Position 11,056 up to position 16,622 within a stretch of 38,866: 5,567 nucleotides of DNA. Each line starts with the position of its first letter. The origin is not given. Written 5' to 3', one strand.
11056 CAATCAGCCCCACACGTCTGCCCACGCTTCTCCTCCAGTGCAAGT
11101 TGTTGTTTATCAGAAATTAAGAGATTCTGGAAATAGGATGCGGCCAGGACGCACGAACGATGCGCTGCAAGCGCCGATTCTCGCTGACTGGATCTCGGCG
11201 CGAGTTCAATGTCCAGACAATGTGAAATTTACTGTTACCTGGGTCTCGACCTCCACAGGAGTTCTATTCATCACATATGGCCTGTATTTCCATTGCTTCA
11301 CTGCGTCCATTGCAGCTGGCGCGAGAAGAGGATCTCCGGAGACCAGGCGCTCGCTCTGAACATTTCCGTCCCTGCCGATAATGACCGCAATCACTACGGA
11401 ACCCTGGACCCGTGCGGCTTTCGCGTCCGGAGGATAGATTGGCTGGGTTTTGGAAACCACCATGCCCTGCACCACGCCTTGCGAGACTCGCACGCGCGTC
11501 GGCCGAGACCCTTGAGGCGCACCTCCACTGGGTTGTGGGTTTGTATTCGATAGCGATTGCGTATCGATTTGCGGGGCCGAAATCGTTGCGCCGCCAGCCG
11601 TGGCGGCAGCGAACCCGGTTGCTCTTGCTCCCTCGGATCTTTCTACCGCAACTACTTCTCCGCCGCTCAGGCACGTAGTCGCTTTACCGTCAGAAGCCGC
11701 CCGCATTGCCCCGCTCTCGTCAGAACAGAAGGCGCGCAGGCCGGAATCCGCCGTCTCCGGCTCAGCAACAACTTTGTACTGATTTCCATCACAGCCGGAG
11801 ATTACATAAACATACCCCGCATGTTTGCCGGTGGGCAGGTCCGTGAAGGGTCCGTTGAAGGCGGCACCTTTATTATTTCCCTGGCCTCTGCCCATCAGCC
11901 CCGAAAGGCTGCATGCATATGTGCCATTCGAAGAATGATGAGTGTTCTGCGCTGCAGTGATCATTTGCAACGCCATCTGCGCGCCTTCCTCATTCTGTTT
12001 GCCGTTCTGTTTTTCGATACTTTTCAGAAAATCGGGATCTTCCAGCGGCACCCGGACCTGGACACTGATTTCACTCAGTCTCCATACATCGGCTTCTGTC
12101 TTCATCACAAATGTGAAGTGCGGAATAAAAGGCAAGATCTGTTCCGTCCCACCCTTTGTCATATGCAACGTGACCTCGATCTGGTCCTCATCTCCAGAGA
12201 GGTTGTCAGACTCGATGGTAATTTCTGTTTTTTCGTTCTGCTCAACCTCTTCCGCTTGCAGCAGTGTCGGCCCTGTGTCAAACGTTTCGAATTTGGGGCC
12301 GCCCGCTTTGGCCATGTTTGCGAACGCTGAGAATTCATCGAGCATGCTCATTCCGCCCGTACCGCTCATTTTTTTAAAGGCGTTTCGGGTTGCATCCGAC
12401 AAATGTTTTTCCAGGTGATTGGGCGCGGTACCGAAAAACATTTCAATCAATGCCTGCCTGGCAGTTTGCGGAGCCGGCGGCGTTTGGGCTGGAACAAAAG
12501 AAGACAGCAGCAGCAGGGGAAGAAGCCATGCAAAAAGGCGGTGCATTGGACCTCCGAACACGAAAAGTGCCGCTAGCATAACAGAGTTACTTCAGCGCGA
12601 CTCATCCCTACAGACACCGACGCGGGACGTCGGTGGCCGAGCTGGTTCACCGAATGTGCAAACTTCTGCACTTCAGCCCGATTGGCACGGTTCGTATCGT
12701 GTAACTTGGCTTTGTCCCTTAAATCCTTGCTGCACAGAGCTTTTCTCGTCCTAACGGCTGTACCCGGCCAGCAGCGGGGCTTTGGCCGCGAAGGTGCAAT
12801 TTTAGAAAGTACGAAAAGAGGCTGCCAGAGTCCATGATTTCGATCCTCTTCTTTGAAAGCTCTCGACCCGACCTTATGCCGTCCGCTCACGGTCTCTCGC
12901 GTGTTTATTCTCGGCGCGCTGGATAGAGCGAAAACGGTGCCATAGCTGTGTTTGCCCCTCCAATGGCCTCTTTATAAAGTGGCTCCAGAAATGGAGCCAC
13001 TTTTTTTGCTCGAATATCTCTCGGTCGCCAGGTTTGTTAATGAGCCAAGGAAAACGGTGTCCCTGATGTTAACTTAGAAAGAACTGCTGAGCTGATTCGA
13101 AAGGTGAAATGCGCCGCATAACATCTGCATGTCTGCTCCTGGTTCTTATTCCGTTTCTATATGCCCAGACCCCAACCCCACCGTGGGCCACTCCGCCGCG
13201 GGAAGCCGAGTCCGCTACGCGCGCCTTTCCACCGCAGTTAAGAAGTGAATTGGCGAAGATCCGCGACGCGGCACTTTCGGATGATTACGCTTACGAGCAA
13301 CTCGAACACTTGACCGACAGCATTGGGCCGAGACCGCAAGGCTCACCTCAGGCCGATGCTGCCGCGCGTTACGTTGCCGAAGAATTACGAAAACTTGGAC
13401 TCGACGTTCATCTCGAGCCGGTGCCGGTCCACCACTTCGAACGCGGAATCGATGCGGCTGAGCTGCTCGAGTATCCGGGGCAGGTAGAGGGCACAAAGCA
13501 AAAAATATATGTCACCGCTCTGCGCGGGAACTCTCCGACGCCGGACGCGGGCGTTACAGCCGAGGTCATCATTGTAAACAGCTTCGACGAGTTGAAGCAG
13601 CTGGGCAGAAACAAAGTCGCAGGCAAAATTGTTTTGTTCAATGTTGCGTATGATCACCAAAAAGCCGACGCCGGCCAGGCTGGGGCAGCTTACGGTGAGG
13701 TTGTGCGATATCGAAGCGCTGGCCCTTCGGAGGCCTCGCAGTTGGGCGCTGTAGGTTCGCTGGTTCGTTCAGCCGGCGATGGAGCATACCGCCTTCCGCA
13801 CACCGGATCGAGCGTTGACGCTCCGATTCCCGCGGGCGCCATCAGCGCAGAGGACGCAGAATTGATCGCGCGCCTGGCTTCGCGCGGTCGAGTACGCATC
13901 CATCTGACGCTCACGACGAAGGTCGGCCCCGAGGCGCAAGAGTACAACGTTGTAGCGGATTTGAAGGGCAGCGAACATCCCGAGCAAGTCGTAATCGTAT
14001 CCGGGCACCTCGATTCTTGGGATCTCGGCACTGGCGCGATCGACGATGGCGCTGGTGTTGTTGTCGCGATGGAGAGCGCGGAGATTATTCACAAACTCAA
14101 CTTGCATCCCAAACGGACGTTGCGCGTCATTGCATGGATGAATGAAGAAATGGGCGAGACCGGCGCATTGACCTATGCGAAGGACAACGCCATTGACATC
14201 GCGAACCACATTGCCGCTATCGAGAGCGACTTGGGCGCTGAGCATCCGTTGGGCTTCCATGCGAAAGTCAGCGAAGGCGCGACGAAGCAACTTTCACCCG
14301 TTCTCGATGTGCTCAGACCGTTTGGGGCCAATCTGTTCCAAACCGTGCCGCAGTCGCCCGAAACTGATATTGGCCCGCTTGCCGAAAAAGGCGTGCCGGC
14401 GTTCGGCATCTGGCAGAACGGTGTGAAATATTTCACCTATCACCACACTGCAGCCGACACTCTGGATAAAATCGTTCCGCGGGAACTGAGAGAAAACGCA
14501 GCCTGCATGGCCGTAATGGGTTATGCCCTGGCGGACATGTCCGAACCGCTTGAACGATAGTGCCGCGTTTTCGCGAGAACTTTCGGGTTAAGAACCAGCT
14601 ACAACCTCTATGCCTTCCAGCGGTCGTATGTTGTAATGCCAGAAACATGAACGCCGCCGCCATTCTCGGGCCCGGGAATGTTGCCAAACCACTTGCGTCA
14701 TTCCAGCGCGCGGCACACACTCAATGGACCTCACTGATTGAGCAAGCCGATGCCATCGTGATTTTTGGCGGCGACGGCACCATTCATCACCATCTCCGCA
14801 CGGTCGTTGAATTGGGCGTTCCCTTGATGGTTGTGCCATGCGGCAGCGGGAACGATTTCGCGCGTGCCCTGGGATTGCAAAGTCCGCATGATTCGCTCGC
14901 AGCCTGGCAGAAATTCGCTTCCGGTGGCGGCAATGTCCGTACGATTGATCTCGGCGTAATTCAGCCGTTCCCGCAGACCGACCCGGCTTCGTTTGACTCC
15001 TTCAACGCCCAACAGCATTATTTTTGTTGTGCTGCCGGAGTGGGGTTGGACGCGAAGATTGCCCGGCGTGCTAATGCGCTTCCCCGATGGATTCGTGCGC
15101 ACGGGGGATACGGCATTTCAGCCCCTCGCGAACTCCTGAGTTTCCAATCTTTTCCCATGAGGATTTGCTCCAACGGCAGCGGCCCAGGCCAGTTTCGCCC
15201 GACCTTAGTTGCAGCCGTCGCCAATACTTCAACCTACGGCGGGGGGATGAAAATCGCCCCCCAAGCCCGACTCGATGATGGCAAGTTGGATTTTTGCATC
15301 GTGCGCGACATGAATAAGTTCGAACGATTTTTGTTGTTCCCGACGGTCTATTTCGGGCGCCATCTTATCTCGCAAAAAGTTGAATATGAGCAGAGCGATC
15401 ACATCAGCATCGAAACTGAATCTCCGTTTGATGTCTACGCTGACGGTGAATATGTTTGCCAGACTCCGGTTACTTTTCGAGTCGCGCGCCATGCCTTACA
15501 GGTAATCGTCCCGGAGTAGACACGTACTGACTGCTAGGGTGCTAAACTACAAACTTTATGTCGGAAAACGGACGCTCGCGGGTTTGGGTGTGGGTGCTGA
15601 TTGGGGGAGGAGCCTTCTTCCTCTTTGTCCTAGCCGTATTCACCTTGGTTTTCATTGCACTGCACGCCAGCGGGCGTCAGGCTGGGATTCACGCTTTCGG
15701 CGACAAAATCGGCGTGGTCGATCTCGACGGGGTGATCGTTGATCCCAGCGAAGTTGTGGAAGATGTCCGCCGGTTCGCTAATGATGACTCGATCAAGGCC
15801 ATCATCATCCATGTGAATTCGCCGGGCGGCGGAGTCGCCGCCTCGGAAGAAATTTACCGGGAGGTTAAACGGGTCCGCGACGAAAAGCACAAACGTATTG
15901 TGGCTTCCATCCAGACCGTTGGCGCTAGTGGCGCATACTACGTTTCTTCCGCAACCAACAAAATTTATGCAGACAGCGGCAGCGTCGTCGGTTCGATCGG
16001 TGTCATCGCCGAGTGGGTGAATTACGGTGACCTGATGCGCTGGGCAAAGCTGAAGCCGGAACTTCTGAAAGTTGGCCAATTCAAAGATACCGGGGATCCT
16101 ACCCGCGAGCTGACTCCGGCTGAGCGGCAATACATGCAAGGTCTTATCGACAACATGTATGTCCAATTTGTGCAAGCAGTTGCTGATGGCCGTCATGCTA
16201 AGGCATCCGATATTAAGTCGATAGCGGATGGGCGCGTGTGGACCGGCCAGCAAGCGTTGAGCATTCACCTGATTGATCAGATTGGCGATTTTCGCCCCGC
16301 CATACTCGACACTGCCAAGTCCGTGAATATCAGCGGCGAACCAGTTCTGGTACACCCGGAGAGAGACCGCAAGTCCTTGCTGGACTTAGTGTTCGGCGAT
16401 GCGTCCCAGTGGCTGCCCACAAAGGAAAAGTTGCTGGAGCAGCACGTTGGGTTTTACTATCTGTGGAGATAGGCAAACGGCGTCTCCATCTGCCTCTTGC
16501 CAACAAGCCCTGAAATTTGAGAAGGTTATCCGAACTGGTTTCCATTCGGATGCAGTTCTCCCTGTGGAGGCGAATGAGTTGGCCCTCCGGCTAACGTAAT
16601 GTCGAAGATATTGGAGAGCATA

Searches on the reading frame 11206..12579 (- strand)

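Call 67: search_protein_families(library=pfam, proteins=[window:11206-12579:-], max_evalue=0.00001)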
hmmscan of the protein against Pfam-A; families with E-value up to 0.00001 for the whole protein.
window:11206-12579:- (457 aa): 1 family
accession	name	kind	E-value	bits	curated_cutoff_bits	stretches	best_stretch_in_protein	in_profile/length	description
PF03544.19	TonB_C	-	7.8e-18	65.1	24.6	1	379-454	2-79/79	Gram-negative bacterial TonB protein C-terminal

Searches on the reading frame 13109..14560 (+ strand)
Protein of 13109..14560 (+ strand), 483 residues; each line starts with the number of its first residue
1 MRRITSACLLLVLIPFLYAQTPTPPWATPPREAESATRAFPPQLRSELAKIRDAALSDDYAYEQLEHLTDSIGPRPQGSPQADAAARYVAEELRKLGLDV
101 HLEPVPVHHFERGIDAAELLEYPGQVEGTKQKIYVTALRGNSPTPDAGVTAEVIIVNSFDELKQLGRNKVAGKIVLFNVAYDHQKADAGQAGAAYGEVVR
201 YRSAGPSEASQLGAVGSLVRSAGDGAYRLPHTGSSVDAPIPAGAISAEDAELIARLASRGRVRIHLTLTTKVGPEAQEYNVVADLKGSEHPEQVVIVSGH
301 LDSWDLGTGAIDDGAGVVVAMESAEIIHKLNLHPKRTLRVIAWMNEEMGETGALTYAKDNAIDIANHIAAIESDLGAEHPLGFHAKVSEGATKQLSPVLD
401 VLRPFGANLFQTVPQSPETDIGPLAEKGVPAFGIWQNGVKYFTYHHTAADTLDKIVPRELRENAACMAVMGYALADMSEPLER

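Call 67: search_protein_families(library=pfam, proteins=[window:13109-14560:+], max_evalue=0.00001)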
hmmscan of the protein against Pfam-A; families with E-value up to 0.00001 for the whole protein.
window:13109-14560:+ (483 aa): 2 families
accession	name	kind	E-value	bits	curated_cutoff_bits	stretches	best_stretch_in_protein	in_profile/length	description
PF04389.22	Peptidase_M28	-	9.1e-29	101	21.3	1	280-468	1-190/193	Peptidase family M28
PF01546.33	Peptidase_M20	-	9.9e-07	29.3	24.6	1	307-363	30-90/206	Peptidase family M20/M25/M40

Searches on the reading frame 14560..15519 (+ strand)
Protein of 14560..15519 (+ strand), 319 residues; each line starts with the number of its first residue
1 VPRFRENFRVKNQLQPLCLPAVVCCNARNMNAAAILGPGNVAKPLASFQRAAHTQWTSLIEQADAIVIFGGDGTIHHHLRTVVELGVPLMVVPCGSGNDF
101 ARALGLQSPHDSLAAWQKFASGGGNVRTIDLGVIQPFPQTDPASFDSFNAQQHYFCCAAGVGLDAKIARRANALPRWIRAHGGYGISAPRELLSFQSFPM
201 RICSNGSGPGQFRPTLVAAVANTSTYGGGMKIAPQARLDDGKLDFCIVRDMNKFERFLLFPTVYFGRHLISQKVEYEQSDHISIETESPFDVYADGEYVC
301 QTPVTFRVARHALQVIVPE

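Call 67: search_protein_families(library=pfam, proteins=[window:14560-15519:+], max_evalue=0.00001)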
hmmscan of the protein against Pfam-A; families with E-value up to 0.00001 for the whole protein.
window:14560-15519:+ (319 aa): 2 families
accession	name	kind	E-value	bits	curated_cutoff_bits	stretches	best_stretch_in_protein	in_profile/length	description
PF19279.4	YegS_C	-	4.5e-33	114.7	27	1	160-317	4-158/158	YegS C-terminal NAD kinase beta sandwich-like domain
PF00781.29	DAGK_cat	-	1.8e-14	53.8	23.6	1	61-132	53-123/125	Diacylglycerol kinase catalytic domain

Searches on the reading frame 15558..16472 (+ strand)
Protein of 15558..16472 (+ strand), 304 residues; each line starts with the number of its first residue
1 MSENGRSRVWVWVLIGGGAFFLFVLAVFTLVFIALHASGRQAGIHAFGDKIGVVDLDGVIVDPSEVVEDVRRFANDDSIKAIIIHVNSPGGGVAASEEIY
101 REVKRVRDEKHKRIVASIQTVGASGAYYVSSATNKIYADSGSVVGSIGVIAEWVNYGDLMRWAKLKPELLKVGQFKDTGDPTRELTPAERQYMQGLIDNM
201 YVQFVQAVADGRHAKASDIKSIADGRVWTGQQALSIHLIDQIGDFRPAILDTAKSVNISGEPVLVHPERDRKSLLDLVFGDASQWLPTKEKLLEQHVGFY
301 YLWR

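Call 68: search_protein_families(library=pfam, proteins=[window:15558-16472:+], max_evalue=0.00001)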
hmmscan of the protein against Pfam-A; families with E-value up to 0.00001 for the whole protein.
window:15558-16472:+ (304 aa): 2 families
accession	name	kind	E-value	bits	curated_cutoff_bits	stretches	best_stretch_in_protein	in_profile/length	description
PF01343.23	Peptidase_S49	-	3e-46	157.6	24.9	1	109-258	4-153/154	Peptidase family S49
PF25145.1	NfeD1b_N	-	8.3e-07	29.2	40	1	74-152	26-100/189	NfeD1b, N-terminal domain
